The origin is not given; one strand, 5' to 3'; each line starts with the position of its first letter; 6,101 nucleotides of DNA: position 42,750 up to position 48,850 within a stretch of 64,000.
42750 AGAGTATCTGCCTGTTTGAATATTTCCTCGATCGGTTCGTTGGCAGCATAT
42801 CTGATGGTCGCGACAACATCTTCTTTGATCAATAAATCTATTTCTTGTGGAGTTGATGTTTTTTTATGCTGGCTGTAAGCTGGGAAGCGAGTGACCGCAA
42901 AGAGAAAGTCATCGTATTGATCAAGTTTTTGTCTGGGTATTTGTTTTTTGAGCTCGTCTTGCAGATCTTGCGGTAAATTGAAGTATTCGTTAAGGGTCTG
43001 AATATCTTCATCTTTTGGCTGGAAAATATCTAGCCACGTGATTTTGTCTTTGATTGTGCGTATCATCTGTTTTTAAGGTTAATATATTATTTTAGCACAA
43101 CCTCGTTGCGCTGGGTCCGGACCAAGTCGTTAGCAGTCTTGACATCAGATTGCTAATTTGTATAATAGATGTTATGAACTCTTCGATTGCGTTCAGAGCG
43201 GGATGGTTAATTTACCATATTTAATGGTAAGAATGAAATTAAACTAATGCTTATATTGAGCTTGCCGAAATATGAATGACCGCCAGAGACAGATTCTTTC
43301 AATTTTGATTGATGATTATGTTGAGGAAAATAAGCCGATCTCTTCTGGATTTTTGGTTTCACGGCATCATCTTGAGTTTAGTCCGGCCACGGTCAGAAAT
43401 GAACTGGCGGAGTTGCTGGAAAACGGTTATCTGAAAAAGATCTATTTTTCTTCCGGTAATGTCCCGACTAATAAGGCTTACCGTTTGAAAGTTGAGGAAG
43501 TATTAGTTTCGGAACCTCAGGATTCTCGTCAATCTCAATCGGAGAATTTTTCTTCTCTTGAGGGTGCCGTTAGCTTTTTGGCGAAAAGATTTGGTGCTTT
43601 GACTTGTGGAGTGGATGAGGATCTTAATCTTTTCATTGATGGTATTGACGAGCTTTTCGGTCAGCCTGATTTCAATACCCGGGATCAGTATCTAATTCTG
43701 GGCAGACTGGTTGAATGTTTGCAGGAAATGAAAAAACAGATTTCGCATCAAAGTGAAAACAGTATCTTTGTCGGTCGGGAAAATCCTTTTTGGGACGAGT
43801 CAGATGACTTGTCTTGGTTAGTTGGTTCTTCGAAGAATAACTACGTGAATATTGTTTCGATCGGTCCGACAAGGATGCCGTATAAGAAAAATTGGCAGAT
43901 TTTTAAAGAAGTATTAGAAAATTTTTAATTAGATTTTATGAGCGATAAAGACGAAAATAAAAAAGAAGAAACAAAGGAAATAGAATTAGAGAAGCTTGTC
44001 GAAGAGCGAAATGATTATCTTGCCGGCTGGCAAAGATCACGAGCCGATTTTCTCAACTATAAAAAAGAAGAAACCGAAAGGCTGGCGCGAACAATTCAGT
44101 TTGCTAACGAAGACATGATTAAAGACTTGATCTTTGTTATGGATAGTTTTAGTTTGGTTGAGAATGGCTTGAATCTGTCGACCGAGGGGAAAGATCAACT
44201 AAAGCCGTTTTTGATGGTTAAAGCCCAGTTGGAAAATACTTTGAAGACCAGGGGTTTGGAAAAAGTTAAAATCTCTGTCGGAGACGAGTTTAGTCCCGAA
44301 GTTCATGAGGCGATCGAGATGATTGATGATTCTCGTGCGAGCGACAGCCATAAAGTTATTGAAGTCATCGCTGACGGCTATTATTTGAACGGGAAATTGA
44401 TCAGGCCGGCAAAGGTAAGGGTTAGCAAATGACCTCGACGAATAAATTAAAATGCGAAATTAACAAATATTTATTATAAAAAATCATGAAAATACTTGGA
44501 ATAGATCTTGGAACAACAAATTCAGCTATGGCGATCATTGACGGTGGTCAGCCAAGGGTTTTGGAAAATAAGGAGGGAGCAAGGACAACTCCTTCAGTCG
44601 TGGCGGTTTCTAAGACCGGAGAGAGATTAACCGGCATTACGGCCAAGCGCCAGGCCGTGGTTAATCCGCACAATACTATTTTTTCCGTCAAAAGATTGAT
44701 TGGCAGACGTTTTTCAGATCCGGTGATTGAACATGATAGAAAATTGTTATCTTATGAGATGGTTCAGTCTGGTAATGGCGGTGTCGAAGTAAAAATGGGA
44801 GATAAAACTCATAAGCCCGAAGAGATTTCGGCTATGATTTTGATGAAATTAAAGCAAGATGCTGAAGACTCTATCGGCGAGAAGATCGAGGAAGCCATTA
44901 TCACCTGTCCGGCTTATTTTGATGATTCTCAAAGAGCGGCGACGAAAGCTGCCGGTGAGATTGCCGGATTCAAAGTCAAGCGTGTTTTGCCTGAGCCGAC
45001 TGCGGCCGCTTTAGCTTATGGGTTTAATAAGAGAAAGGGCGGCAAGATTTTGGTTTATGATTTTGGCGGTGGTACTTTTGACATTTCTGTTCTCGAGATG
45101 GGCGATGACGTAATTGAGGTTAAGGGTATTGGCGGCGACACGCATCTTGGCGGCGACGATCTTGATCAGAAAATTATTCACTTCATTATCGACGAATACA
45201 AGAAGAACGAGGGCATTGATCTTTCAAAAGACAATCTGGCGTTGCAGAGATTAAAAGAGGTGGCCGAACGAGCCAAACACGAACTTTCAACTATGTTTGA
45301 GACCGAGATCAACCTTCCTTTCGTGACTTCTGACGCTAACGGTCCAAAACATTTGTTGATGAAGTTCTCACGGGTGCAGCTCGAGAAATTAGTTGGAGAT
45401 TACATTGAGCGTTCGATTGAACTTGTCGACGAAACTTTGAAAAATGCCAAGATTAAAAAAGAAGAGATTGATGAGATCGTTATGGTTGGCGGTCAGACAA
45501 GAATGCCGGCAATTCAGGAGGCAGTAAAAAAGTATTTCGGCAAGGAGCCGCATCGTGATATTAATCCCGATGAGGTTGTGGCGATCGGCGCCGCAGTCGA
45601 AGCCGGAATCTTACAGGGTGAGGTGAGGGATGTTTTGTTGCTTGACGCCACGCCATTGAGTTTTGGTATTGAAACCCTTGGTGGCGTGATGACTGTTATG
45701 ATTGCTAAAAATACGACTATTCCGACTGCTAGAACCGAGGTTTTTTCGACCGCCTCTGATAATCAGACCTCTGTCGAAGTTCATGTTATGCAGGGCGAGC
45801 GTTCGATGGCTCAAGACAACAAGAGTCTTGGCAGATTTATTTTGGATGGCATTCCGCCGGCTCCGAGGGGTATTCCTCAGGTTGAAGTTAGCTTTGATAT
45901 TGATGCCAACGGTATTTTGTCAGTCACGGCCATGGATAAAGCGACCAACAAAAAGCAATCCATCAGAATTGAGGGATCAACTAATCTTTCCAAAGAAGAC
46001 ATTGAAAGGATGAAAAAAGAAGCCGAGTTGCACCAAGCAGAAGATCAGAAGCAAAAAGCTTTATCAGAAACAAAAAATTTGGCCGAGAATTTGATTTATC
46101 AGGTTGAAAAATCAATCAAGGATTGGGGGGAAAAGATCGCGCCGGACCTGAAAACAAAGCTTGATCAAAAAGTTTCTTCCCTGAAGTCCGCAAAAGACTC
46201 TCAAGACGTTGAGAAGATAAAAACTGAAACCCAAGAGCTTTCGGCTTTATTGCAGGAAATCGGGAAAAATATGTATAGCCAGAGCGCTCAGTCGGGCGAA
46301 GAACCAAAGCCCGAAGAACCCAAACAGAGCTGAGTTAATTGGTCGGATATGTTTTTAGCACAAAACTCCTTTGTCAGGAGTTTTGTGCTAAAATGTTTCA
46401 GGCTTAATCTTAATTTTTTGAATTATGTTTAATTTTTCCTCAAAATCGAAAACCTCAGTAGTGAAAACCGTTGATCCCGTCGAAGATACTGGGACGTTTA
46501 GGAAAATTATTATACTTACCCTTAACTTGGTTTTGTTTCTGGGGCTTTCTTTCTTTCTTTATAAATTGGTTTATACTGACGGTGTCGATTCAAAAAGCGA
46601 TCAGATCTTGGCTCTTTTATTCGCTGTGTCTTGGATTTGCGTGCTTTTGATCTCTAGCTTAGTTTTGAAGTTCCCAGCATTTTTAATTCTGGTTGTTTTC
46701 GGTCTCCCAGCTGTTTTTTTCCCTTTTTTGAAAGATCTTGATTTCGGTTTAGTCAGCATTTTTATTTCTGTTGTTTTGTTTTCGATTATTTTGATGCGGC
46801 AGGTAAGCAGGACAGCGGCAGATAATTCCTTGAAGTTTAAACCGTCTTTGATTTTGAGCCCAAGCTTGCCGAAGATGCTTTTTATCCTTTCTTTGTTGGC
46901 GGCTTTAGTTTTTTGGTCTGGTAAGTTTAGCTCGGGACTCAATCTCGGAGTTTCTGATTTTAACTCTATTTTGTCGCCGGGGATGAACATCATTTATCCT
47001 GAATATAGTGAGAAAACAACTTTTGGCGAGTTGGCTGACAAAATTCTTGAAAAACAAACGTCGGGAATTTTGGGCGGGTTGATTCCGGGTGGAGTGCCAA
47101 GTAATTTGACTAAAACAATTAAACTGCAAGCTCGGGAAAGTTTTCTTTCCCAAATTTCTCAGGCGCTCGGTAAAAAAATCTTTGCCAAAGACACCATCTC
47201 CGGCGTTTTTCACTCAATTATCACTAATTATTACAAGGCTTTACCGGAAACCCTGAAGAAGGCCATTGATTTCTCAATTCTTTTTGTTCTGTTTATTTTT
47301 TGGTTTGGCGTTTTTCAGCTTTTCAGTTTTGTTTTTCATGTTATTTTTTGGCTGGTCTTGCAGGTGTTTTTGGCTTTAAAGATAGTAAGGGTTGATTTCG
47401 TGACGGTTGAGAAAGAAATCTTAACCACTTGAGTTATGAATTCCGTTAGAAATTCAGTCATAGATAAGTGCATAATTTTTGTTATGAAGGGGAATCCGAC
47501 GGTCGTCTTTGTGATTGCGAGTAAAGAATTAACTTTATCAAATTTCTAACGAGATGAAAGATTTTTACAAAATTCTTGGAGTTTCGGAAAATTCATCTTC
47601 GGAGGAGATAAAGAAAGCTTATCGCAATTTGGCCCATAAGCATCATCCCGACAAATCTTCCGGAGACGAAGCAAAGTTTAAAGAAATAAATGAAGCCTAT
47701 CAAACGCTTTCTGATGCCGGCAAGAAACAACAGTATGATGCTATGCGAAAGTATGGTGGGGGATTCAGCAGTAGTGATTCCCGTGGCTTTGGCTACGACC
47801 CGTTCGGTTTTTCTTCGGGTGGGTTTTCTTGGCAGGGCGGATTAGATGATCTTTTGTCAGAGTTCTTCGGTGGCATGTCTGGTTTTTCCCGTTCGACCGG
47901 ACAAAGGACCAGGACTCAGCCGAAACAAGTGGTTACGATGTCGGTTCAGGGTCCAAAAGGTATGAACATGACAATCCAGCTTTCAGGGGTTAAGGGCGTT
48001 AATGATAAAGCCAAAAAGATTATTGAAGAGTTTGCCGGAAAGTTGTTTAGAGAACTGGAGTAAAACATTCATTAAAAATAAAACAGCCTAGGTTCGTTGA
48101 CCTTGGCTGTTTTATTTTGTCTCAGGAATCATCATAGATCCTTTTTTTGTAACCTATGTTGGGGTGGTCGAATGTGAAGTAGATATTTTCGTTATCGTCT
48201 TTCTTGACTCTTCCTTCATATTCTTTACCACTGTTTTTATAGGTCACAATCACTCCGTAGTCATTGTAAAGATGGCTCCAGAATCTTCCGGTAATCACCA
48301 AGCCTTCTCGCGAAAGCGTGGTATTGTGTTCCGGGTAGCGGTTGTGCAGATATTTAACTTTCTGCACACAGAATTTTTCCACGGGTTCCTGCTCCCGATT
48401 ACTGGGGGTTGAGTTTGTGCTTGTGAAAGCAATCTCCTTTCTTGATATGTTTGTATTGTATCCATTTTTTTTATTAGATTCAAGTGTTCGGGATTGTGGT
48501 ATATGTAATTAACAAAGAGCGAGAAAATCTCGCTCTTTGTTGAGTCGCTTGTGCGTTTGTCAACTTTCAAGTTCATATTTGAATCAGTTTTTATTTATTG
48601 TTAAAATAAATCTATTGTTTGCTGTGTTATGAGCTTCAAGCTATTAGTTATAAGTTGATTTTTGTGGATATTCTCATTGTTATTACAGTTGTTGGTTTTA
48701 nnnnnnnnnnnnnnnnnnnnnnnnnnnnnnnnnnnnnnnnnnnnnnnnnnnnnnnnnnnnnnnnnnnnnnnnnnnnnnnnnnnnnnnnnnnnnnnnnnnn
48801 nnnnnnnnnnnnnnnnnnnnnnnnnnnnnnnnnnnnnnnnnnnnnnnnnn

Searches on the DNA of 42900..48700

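Call 70: search_rna_families(source=window, start=42900, end=48700, threshold=evalue, max_evalue=1)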
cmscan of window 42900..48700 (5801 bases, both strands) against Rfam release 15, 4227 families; matches with E-value up to 1: 2.
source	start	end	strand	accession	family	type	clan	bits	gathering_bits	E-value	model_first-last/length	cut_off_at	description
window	46342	46405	+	RF03697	mir-722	Gene; miRNA;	-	29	81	0.014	1-67/67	no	mir-722 microRNA precursor family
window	47978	48021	-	RF01714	Ocean-V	Gene; sRNA;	-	21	75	0.89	1-72/72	no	Ocean-V RNA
